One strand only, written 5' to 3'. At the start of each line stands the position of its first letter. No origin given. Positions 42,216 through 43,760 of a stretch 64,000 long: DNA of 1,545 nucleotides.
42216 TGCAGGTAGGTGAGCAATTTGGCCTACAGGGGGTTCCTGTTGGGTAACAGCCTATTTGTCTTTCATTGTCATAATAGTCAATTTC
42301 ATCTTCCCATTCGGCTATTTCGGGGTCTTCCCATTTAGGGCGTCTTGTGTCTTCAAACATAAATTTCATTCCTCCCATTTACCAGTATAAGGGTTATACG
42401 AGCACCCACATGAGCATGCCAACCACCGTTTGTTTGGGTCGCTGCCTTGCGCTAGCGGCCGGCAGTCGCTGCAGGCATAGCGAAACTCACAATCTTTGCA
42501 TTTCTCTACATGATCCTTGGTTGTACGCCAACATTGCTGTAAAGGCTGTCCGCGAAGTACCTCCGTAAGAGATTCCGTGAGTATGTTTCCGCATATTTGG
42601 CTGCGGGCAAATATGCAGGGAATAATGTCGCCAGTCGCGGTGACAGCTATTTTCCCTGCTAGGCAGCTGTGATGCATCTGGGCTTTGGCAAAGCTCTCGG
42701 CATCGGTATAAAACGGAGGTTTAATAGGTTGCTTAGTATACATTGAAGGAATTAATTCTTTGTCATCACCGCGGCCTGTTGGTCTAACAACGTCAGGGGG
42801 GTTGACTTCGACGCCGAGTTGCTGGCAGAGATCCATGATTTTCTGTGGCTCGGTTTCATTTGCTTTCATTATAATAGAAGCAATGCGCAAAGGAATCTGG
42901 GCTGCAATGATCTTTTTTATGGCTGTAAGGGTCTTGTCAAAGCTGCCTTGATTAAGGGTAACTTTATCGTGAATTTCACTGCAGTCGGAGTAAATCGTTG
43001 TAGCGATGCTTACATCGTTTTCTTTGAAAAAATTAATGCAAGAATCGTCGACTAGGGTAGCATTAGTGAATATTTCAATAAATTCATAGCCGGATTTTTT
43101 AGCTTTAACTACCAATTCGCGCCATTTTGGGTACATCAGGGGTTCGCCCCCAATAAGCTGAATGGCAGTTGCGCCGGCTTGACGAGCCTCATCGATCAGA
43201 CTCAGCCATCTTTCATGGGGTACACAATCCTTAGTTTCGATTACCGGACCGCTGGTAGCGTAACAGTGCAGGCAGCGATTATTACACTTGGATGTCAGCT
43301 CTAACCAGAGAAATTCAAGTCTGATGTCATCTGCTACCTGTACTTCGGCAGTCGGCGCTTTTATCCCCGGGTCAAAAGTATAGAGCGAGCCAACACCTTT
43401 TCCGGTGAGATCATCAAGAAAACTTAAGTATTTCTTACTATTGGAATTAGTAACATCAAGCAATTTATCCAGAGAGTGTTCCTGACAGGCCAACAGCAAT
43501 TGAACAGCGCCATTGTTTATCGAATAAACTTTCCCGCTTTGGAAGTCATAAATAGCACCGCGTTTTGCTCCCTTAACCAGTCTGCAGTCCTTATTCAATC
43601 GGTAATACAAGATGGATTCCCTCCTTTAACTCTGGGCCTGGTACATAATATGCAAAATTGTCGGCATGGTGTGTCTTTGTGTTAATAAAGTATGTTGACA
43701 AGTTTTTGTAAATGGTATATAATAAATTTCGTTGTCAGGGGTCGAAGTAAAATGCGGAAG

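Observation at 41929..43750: Radical-SAM/SPASM maturase (with PqqD-like RRE) translationally coupled to a 21-Cys (C-x-P-x)n repeat peptide: candidate uncharacterised RiPP / Cys-ladder peptide system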

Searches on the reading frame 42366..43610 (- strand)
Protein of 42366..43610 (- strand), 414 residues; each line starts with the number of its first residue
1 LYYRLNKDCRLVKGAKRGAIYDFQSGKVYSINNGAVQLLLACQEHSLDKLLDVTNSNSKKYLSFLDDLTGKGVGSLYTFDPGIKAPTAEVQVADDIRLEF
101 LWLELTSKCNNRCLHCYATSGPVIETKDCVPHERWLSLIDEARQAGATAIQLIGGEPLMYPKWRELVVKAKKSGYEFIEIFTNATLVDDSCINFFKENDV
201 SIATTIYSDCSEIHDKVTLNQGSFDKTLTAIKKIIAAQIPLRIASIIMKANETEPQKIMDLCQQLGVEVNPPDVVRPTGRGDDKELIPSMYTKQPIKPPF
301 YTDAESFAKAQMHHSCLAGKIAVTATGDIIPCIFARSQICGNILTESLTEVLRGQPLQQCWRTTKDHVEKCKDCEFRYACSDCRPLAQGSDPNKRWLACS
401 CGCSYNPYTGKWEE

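Call 3: search_protein_families(library=ncbifam, proteins=[window:42366-43610:-], max_evalue=0.1)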
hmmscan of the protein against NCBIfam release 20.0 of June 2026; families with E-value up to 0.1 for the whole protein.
window:42366-43610:- (414 aa): 78 families (the best 25 are shown)
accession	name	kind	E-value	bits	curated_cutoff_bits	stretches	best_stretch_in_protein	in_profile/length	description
TIGR04193.1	SPASM_w_grasp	equivalog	4.2e-34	118.5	175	2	303-414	227-334/342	grasp-with-spasm system SPASM domain peptide maturase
TIGR04545.1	rSAM_ahbD_hemeb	equivalog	1e-30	107.3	500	2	103-284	4-184/339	heme b synthase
TIGR04055.1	rSAM_NirJ2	equivalog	3.7e-28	99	500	2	105-283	6-182/326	putative heme d1 biosynthesis radical SAM protein NirJ2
TIGR04053.2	TIGR04053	equivalog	9.3e-28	97.5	395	2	102-289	12-200/366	TIGR04053 family radical SAM/SPASM domain-containing protein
TIGR04250.1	SCM_rSAM_ScmE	equivalog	1.3e-21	77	400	2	103-260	7-163/358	SynChlorMet cassette radical SAM/SPASM protein ScmE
NF045574.1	sacti_mat_StsB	exception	1.7e-21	76.6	625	1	95-383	92-395/466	StsB family radical SAM/SPASM domain sactipeptide maturase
TIGR04051.1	rSAM_NirJ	equivalog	2.6e-21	76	515.45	1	104-269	7-170/354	heme d1 biosynthesis radical SAM protein NirJ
TIGR04546.1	rSAM_ahbC_deAc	equivalog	2.2e-20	72.8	650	1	86-266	27-204/390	12,18-didecarboxysiroheme deacetylase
TIGR04303.1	GeoRSP_rSAM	equivalog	2.8e-20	73.1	400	2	105-268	11-170/325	GeoRSP system radical SAM/SPASM protein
TIGR04251.1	SCM_rSAM_ScmF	equivalog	8.3e-20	71.5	400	1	98-283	3-190/353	SynChlorMet cassette radical SAM/SPASM protein ScmF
NF050035.1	rSAM_WgK_link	exception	1.3e-19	70.5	650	1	104-304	14-210/367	radical SAM/SPASM peptide maturase WgkB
TIGR04340.1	rSAM_ACGX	hypoth_equivalog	1.9e-19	70.1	400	2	103-291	7-198/341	radical SAM/SPASM domain protein, ACGX system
TIGR03962.1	mycofact_rSAM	equivalog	1e-18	67.6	265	1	102-381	15-310/339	mycofactocin radical SAM maturase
TIGR04403.1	rSAM_skfB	equivalog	3e-18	65.8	300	1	103-280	108-282/402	sporulation killing factor system radical SAM maturase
TIGR04347.1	pseudo_SAM_Halo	equivalog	4.3e-18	65.7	525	1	100-268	39-205/390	TIGR04347 family pseudo-SAM/SPASM protein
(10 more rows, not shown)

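Call 4: search_protein_families(library=pfam, proteins=[window:42366-43610:-], max_evalue=0.1)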
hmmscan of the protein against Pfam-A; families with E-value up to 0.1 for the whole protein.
window:42366-43610:- (414 aa): 4 families
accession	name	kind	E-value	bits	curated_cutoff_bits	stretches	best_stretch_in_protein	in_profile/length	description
PF04055.27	Radical_SAM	-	6.5e-18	65.9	29.5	1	104-261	2-165/166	Radical SAM superfamily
PF13186.11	SPASM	-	2.8e-08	34.4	21.5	1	319-375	6-67/67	Iron-sulfur cluster-binding domain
PF13353.11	Fer4_12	-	4.8e-06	27.3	22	1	106-202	12-113/137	4Fe-4S single cluster domain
PF08671.16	SinI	-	0.0011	19.1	31.4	0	163-174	5-16/28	Anti-repressor SinI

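Call 7: find_homologous_proteins(query=window:42366-43610:-)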
Query window:42366-43610:- (414 aa): 858 proteins with E <= 0.001 among 4623 candidates; the best 120 are listed.
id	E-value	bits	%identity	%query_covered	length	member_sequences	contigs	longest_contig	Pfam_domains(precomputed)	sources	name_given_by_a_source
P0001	4.8e-287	970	100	100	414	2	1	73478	PF13186.12,PF04055.28,PF13353.12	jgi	jgi:radical SAM protein with 4Fe4S-binding SPASM domain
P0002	2.8e-247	839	86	100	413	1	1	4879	PF13186.12,PF04055.28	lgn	-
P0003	3.8e-229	779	79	100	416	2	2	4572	PF13186.12,PF04055.28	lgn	-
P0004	1.8e-223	760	77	100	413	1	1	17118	PF13186.12,PF04055.28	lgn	-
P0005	3.5e-223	760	77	100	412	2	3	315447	PF13186.12,PF04055.28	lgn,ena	-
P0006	4.8e-214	729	73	100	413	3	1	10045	PF13186.12,PF04055.28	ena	-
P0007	1.8e-213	728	74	100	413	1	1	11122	PF13186.12,PF04055.28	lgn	-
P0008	1.2e-204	698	70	100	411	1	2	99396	PF13186.12,PF04055.28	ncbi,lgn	-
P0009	4.2e-201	687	69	100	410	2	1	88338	PF13186.12,PF04055.28,PF13353.12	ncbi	ncbi:MAG: radical SAM protein [Veillonellales bacterium]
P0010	1.5e-200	685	70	100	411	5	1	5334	PF13186.12,PF04055.28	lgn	-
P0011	2.4e-198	678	69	100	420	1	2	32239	PF13186.12,PF04055.28,PF13353.12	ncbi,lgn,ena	-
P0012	5.2e-198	677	68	100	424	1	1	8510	PF13186.12,PF04055.28,PF13353.12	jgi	-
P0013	1.6e-196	672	68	100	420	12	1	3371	PF13186.12,PF04055.28,PF13353.12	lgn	-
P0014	1.1e-194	666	68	100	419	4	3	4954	PF13186.12,PF04055.28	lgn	-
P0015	1.3e-193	662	68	100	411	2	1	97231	PF13186.12,PF04055.28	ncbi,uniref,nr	ncbi:radical sam [Lucifera butyrica]|uniref:Radical sam n=1 Tax=Lucifera butyrica TaxID=1351585 RepI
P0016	1.7e-193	662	67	100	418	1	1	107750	PF13186.12,PF04055.28,PF13353.12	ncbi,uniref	ncbi:radical SAM/SPASM domain-containing protein [Dendrosporobacter sp. 1207_IL3150]|uniref:radical 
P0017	1.4e-192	659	68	100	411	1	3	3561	PF13186.12,PF04055.28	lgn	-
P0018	1.8e-192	658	68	100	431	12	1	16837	PF13186.12,PF04055.28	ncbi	-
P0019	3.3e-192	657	67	100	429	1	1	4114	PF13186.12,PF04055.28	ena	-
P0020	7.0e-192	656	66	100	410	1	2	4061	PF13186.12,PF04055.28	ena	-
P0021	1.2e-191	656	69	100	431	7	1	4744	PF13186.12,PF04055.28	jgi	jgi:radical SAM protein with 4Fe4S-binding SPASM domain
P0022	3.8e-191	654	66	100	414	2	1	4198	PF13186.12,PF04055.28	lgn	-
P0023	7.9e-191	653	68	100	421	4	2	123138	PF13186.12,PF04055.28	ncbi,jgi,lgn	jgi:radical SAM protein with 4Fe4S-binding SPASM domain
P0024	1.1e-190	652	67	100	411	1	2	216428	PF13186.12,PF04055.28,PF13353.12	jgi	jgi:radical SAM protein with 4Fe4S-binding SPASM domain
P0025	1.1e-190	652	66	100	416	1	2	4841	PF13186.12,PF04055.28,PF13353.12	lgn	-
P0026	1.8e-190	652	68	98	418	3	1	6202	PF13186.12,PF04055.28,PF13353.12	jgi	jgi:radical SAM protein with 4Fe4S-binding SPASM domain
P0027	4.4e-190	650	66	100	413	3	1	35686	PF13186.12,PF04055.28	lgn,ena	-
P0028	5.0e-190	650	67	100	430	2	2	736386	PF13186.12,PF04055.28,PF13353.12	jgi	jgi:radical SAM protein with 4Fe4S-binding SPASM domain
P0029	6.0e-190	650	68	100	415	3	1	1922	PF13186.12,PF04055.28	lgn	-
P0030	8.1e-190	650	67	100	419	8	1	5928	PF13186.12,PF04055.28,PF13353.12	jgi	-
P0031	1.1e-189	649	67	100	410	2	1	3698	PF13186.12,PF04055.28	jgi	-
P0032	1.3e-189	649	67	100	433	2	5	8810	PF13186.12,PF04055.28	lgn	-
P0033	1.5e-188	645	66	100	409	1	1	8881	PF13186.12,PF04055.28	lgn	-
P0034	2.2e-188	645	66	100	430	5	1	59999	PF13186.12,PF04055.28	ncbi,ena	-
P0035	3.4e-188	644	67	100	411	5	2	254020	PF13186.12,PF04055.28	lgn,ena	-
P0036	7.0e-188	643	66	100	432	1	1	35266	PF04055.28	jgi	-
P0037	2.2e-187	642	66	100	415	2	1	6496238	PF13186.12,PF04055.28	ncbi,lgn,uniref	ncbi:radical SAM/SPASM domain-containing protein [Sporomusa aerivorans]|uniref:radical SAM protein n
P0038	3.6e-187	641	67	100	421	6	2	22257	PF13186.12,PF04055.28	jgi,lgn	jgi:radical SAM protein with 4Fe4S-binding SPASM domain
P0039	4.2e-187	641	67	100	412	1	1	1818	PF13186.12,PF04055.28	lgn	-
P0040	5.2e-187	640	66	100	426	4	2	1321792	PF13186.12,PF04055.28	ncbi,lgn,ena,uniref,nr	ncbi:radical SAM protein|uniref:Radical SAM additional 4Fe4S-binding SPASM domain-containing protein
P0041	1.0e-186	639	65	100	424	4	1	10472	PF13186.12,PF04055.28,PF13353.12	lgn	-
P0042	1.5e-186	639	66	100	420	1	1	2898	PF13186.12,PF04055.28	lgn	-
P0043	2.1e-186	638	66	100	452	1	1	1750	PF13186.12,PF04055.28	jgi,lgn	jgi:Predicted Fe-S oxidoreductases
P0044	1.3e-185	636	66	100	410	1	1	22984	PF13186.12,PF04055.28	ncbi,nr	ncbi:MAG: radical SAM protein [Negativicutes bacterium]|nr:radical SAM protein [Negativicutes bacter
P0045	1.5e-185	636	65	100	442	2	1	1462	PF13186.12,PF04055.28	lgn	-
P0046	3.5e-185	634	67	100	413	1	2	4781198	PF13186.12,PF04055.28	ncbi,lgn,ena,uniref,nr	ncbi:MAG TPA: radical SAM protein [Methylomusa anaerophila]|uniref:Antilisterial bacteriocin subtilo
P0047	3.9e-185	634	64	100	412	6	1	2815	PF13186.12,PF04055.28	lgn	-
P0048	4.2e-185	634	65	100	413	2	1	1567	PF13186.12,PF04055.28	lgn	-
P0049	5.2e-185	634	66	100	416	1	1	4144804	PF13186.12,PF04055.28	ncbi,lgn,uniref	ncbi:GTP 3',8-cyclase [Sporomusa carbonis]|uniref:radical SAM protein n=1 Tax=Sporomusa carbonis Tax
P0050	5.3e-185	634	65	100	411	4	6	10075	PF13186.12,PF04055.28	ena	-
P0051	8.8e-184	630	65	100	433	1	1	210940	PF13186.12,PF04055.28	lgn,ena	-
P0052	9.7e-184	630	66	100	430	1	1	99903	PF13186.12,PF04055.28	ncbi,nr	ncbi:MAG: radical SAM protein [Negativicutes bacterium]|nr:radical SAM protein [Negativicutes bacter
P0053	1.0e-183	629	67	100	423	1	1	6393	PF13186.12,PF04055.28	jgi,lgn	jgi:radical SAM protein with 4Fe4S-binding SPASM domain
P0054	1.2e-183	629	65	100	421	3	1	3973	PF13186.12,PF04055.28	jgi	jgi:radical SAM protein with 4Fe4S-binding SPASM domain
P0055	1.6e-183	629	68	97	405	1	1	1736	PF13186.12,PF04055.28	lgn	-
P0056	1.9e-183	629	63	100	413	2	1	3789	PF13186.12,PF04055.28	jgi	jgi:radical SAM protein with 4Fe4S-binding SPASM domain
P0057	2.7e-183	628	66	100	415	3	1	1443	PF13186.12,PF04055.28,PF13353.12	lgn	-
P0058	3.1e-183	628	66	100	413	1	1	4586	PF13186.12,PF04055.28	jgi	jgi:radical SAM protein with 4Fe4S-binding SPASM domain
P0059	1.0e-182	626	65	100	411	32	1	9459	PF13186.12,PF04055.28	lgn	-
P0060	1.1e-182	626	63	100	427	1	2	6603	PF13186.12,PF04055.28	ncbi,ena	-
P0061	2.2e-182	625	64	100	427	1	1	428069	PF13186.12,PF04055.28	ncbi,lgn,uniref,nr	ncbi:radical SAM protein [Pelosinus sp. IPA-1]|uniref:radical SAM/SPASM domain-containing protein n=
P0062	4.3e-182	624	64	100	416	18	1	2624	PF13186.12,PF04055.28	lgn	-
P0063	5.9e-182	624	65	100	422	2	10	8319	PF13186.12,PF04055.28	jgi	jgi:radical SAM protein with 4Fe4S-binding SPASM domain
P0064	1.1e-181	623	64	100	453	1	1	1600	PF13186.12,PF04055.28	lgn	-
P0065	1.2e-181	623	64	100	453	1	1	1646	PF13186.12,PF04055.28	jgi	jgi:radical SAM protein with 4Fe4S-binding SPASM domain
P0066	1.5e-181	622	64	100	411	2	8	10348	PF13186.12,PF04055.28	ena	-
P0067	1.5e-181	622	64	100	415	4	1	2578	PF13186.12,PF04055.28,PF13353.12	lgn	-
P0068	1.7e-181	622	64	100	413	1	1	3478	PF13186.12,PF04055.28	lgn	-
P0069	3.4e-181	621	64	100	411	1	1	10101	PF13186.12,PF04055.28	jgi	jgi:radical SAM protein with 4Fe4S-binding SPASM domain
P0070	4.0e-181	621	64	100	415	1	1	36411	PF13186.12,PF04055.28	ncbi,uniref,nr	ncbi:radical SAM protein [Sporomusa sp.]|uniref:radical SAM protein n=1 Tax=Sporomusa sp. TaxID=2078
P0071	4.1e-181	621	65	100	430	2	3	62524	PF13186.12,PF04055.28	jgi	-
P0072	4.4e-181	621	64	100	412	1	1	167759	PF13186.12,PF04055.28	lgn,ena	-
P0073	6.4e-181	620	64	100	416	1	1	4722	PF13186.12,PF04055.28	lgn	-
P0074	1.0e-180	620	64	100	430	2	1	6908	PF13186.12,PF04055.28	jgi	-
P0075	1.2e-180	619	64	100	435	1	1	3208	PF13186.12,PF04055.28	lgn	-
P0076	2.1e-180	619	65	97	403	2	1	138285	PF13186.12,PF04055.28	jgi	-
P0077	6.2e-180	617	62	100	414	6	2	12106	PF13186.12,PF04055.28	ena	-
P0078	6.2e-180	617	63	100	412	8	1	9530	PF13186.12,PF04055.28,PF13353.12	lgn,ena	-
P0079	1.0e-179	616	64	100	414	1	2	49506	PF13186.12,PF04055.28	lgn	-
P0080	1.2e-179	616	63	100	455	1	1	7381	PF13186.12,PF04055.28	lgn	-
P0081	1.7e-179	616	62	100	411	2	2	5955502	PF13186.12,PF04055.28,PF13353.12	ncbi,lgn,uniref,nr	ncbi:radical SAM/SPASM domain-containing protein [Sporomusa acidovorans]|uniref:PqqA peptide cyclase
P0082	1.7e-179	616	64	100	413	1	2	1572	PF13186.12,PF04055.28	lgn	-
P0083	2.2e-179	615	63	100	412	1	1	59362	PF13186.12,PF04055.28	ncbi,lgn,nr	ncbi:MAG: radical SAM protein [Pelosinus sp.]|nr:radical SAM protein [Pelosinus sp.]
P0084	2.7e-179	615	63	100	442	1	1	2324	PF13186.12,PF04055.28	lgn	-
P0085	6.7e-179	614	64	100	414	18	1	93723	PF13186.12,PF04055.28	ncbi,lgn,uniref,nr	ncbi:radical SAM protein [Pelosinus sp. IPA-1]|uniref:radical SAM protein n=1 Tax=Pelosinus sp. IPA-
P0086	8.7e-179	613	64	100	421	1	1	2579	PF13186.12,PF04055.28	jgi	jgi:radical SAM protein with 4Fe4S-binding SPASM domain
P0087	9.5e-179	613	64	100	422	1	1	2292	PF13186.12,PF04055.28,PF13353.12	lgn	-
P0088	2.2e-178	612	63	100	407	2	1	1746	PF13186.12,PF04055.28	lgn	-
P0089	2.7e-178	612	63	100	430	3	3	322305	PF13186.12,PF04055.28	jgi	-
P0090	5.3e-178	611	63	100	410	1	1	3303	PF13186.12,PF04055.28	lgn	-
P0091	7.6e-178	610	63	100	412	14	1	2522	PF13186.12,PF04055.28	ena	-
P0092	1.5e-177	609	62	100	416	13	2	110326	PF13186.12,PF04055.28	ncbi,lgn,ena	-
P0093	3.3e-177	608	64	100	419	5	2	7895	PF13186.12,PF04055.28,PF13353.12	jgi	jgi:radical SAM protein with 4Fe4S-binding SPASM domain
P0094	4.0e-177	608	64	100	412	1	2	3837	PF13186.12,PF04055.28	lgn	-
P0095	6.9e-177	607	63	100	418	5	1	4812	PF13186.12,PF04055.28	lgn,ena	-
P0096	1.8e-176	606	63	100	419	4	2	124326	PF13186.12,PF04055.28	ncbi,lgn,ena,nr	ncbi:MAG: Radical domain protein [Firmicutes bacterium]|nr:Radical domain protein [Bacillota bacteri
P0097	1.9e-176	606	63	100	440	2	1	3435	PF04055.28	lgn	-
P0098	5.5e-176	604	62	100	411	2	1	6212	PF13186.12,PF04055.28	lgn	-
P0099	5.6e-176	604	63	100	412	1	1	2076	PF13186.12,PF04055.28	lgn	-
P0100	6.0e-176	604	62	100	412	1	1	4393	PF13186.12,PF04055.28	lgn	-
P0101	7.6e-176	604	63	100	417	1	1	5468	PF13186.12,PF04055.28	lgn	-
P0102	7.6e-176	604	62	100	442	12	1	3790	PF13186.12,PF04055.28,PF13353.12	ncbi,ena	-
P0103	7.7e-176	604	64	100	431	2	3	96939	PF13186.12,PF04055.28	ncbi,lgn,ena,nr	ncbi:MAG: albA 1 [Firmicutes bacterium]|nr:albA 1 [Bacillota bacterium]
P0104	9.5e-176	603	62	100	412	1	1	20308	PF13186.12,PF04055.28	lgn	-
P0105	1.0e-175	603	62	100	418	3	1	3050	PF13186.12,PF04055.28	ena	-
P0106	1.5e-175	603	62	100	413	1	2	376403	PF13186.12,PF04055.28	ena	-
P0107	1.8e-175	602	66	98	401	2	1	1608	PF13186.12,PF04055.28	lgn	-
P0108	1.8e-175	602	62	100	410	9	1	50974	PF13186.12,PF04055.28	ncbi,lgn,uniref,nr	ncbi:radical SAM/SPASM domain-containing protein [Propionispora vibrioides]|uniref:Radical SAM addit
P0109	8.3e-175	600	62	100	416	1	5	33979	PF13186.12,PF04055.28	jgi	jgi:radical SAM protein with 4Fe4S-binding SPASM domain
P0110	9.8e-175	600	62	100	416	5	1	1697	PF13186.12,PF04055.28,PF13353.12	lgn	-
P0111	1.2e-174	600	62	100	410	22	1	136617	PF13186.12,PF04055.28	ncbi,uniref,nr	ncbi:radical SAM protein [Pelosinus baikalensis]|uniref:Radical SAM protein n=1 Tax=Pelosinus baikal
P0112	1.3e-174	599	63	100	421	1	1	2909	PF13186.12,PF04055.28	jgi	jgi:radical SAM protein with 4Fe4S-binding SPASM domain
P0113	1.5e-174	599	62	100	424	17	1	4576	PF13186.12,PF04055.28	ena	-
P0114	1.7e-174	599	62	100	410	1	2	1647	PF13186.12,PF04055.28,PF13353.12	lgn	-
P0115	1.8e-174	599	61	100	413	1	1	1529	PF13186.12,PF04055.28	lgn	-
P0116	1.9e-174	599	62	100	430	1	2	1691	PF13186.12,PF04055.28,PF13353.12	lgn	-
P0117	2.5e-174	599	62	100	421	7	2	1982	PF13186.12,PF04055.28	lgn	-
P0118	4.2e-174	598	60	100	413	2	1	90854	PF13186.12,PF04055.28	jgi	-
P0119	5.8e-174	597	62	100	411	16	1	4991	PF13186.12,PF04055.28,PF13353.12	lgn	-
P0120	8.5e-174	597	61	100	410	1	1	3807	PF13186.12,PF04055.28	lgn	-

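Call 11: find_related_loci(query=A1, collection=genome_contigs, flank=6000)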
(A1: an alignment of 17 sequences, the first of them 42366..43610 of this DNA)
Query A1 (414 aa) in genome_contigs; peptide patterns used: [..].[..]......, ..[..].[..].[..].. (x = any residue, [..] = any of these).
248 stretches matched a pattern; 172 encode a relative of the query (tblastn E <= 1e-3); the best 80 are kept; 80 distinct loci.
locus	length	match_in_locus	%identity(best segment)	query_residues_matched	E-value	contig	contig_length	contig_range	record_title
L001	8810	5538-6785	78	1-414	0e+0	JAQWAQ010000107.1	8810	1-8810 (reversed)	MAG: Negativicutes bacterium isolate STF2_20 NODE_25278_length_8810_cov_3.032132_Sandtown_F2, whole genome shotgun seque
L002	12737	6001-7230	68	1-414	0e+0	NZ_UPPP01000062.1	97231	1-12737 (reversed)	Lucifera butyrica isolate LUCI, whole genome shotgun sequence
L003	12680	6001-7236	68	1-414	0e+0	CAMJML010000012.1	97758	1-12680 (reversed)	MAG: uncultured Selenomonadales bacterium isolate SRR12377476_bin.3_metawrap_v1.3_MAG genome assembly, contig: SRR123774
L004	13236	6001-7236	67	1-414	0e+0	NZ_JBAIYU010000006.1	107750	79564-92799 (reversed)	Dendrosporobacter sp. 1207_IL3150 NODE_15_length_107750_cov_43.373219, whole genome shotgun sequence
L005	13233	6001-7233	68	1-414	0e+0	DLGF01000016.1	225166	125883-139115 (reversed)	MAG TPA_asm: Sporomusaceae bacterium UBA7701 UBA7701_contig_223, whole genome shotgun sequence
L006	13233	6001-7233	66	1-414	0e+0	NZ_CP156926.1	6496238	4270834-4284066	Sporomusa aerivorans strain DSM 13326 chromosome, complete genome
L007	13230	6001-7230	65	1-414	0e+0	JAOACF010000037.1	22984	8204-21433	MAG: Negativicutes bacterium isolate SKW2 NODE_36_length_22984_cov_4.553979, whole genome shotgun sequence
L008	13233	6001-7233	67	1-414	0e+0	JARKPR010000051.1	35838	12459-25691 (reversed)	MAG: Selenomonadales bacterium isolate D180_maxbin.015 k141_129051, whole genome shotgun sequence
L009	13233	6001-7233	67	1-414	0e+0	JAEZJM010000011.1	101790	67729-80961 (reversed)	MAG: Bacillota bacterium isolate OH_CDB_237 k127_610465, whole genome shotgun sequence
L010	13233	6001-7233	65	1-414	0e+0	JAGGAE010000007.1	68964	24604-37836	MAG: Bacillota bacterium isolate CTSoil_082 scaffold_769, whole genome shotgun sequence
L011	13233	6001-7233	65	1-414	0e+0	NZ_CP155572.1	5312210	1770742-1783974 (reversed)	Sporomusa malonica strain DSM 5090 chromosome, complete genome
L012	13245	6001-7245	63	1-414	0e+0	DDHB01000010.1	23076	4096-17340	MAG TPA_asm: Sporomusaceae bacterium UBA1887 UBA1887_contig_61, whole genome shotgun sequence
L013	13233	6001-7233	65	1-414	0e+0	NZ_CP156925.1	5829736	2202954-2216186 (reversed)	Sporomusa rhizae strain DSM 16652 chromosome, complete genome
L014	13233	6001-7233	64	1-414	0e+0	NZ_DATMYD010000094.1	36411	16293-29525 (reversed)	MAG: Sporomusa sp. isolate SMAG_U13137 k141_117889, whole genome shotgun sequence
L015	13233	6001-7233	63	1-414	0e+0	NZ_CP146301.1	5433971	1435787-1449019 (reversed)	Sporomusa ovata DSM 2662 chromosome, complete genome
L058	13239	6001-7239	36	2-412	3e-86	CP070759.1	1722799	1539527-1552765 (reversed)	MAG: Candidatus Bathyarchaeota archaeon isolate bin28 chromosome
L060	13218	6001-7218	35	2-412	5e-85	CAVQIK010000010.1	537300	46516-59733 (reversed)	MAG: uncultured delta proteobacterium isolate MFD10007.bin.3.145 genome assembly, contig: contig_18876, whole genome sho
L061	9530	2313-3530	39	2-412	4e-84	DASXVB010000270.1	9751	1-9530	MAG TPA_asm: Methanosarcina sp. isolate SMAG_U4733 k141_216538, whole genome shotgun sequence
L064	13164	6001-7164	36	9-414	5e-81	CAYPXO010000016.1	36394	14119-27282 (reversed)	MAG TPA_asm: uncultured Pseudomonadales bacterium isolate SRP323688_co1_104 genome assembly, contig: NODE_2103_length_36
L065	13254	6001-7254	36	3-412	6e-81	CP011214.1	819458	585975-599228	MAG: Candidatus Woesebacteria bacterium GW2011_GWF1_31_35 chromosome, complete genome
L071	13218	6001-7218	35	2-412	6e-77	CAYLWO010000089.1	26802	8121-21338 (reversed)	MAG TPA_asm: uncultured Cytophagia bacterium isolate binchicken_co66_61 genome assembly, contig: NODE_2998_length_26802_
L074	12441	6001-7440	30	3-413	8e-74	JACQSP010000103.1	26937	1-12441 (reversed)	MAG: Candidatus Woesearchaeota archaeon isolate NC_groundwater_1388_Ag_S-0.2um_34_95 S_p2_S4_coassembly_k141_2822018, wh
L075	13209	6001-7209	36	1-414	1e-72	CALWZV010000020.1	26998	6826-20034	MAG: uncultured Clostridia bacterium isolate BRZ_PI__bin2 genome assembly, contig: BRZ_PI__NODE_2491_length_26998_cov_5.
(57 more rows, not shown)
